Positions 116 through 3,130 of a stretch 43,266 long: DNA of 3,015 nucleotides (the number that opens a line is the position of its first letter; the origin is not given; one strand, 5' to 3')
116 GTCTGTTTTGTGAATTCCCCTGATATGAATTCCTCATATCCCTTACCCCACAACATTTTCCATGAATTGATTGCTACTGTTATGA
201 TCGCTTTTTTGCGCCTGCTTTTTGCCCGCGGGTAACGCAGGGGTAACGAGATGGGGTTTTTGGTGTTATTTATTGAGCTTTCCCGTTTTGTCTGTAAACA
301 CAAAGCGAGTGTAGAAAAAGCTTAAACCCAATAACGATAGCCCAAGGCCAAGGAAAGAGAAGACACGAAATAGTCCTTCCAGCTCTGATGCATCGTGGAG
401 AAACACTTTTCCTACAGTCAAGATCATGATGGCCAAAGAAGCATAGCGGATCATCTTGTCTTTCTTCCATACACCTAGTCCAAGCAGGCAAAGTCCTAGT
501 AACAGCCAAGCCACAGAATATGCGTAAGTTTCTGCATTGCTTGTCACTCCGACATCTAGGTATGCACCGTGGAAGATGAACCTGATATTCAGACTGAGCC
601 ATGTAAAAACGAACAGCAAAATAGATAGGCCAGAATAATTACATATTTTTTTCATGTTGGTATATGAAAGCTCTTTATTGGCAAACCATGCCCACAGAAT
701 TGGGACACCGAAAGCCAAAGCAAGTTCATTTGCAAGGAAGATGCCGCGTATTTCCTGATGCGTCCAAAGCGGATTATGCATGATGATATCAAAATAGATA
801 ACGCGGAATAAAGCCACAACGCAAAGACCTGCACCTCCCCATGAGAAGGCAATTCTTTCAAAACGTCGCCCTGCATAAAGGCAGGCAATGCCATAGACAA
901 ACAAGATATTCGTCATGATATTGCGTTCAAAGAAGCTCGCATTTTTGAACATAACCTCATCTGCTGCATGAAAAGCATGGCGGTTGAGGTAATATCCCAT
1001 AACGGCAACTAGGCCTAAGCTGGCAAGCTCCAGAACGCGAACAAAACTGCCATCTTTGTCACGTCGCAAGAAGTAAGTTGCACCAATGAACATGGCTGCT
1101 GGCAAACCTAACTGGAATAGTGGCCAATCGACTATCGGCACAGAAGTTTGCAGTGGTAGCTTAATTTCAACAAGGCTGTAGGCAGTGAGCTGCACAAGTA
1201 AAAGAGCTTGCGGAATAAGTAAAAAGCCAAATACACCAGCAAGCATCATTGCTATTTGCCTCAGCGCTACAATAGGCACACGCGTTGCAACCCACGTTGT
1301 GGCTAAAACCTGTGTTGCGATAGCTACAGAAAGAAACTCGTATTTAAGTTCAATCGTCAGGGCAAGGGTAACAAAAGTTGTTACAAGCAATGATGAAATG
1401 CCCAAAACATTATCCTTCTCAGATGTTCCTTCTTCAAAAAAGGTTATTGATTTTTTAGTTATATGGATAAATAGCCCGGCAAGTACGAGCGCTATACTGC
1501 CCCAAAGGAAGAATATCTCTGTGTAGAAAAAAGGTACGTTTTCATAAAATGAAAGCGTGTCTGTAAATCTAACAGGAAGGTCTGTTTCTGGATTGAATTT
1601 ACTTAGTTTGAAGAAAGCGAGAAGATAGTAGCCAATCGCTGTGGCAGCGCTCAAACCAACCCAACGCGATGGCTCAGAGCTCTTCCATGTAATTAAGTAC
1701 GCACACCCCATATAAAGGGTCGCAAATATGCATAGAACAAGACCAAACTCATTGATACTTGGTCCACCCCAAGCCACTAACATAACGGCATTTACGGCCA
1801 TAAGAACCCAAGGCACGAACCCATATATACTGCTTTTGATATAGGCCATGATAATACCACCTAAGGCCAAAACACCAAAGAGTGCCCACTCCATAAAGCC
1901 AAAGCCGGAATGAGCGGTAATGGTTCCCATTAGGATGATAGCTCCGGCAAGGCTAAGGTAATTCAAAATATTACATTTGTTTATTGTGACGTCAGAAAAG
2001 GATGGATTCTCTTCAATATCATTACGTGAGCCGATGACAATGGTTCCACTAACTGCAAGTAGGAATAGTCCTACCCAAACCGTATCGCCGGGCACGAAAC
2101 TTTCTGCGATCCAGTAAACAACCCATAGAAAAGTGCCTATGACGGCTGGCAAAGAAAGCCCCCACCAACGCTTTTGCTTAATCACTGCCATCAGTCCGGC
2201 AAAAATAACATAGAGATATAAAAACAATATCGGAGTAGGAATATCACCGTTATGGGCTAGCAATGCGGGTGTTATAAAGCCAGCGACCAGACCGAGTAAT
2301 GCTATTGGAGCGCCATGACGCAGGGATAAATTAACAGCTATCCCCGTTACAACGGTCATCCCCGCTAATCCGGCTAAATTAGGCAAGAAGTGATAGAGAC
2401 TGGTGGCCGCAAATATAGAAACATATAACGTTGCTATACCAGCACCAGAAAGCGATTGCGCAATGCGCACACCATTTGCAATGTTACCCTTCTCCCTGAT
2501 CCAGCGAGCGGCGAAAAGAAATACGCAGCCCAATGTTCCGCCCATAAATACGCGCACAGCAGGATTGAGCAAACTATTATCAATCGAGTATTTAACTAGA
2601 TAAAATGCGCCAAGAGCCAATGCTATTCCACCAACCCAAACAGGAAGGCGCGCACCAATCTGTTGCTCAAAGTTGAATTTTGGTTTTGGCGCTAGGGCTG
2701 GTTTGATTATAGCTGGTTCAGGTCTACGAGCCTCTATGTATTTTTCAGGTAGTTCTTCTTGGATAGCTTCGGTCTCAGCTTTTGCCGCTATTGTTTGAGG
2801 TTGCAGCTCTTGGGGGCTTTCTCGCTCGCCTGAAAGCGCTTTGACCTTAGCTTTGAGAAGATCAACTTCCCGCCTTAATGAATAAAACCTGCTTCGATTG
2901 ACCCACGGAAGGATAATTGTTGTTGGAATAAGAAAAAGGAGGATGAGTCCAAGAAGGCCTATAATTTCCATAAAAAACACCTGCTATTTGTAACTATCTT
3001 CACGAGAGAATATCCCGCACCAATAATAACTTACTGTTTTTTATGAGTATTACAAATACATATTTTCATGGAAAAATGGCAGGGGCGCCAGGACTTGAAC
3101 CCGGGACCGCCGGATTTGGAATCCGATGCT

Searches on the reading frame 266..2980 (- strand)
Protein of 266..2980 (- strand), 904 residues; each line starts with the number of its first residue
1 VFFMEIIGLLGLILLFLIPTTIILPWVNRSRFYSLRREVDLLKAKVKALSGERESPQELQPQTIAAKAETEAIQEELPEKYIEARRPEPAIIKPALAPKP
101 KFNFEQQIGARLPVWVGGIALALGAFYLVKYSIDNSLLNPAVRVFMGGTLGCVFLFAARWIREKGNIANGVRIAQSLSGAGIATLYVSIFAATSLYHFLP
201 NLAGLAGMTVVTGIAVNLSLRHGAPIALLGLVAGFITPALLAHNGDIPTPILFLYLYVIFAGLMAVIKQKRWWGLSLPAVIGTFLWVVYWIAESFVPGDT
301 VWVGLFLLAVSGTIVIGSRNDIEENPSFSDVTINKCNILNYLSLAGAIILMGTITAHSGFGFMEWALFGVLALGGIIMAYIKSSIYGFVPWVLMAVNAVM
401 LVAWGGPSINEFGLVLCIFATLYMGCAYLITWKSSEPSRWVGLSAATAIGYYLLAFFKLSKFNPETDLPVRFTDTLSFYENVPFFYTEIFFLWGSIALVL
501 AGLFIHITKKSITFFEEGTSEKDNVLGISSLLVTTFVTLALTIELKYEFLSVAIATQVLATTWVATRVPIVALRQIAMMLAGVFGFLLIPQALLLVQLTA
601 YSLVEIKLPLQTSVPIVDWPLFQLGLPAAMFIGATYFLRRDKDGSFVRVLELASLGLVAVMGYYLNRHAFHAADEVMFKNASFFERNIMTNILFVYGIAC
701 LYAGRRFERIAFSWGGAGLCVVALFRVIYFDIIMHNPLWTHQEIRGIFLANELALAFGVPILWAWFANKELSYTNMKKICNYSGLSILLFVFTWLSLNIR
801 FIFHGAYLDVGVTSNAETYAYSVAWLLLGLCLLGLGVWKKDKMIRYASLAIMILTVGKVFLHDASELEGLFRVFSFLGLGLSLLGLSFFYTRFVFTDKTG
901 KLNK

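Call 47: search_protein_families(library=pfam, proteins=[window:266-2980:-], max_evalue=0.00001)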
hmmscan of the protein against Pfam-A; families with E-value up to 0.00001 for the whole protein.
window:266-2980:- (904 aa): 1 family
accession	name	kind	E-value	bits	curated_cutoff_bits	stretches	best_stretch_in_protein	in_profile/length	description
PF10101.14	DUF2339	-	4.6e-99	333.4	33.6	1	109-893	1-659/659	Predicted membrane protein (DUF2339)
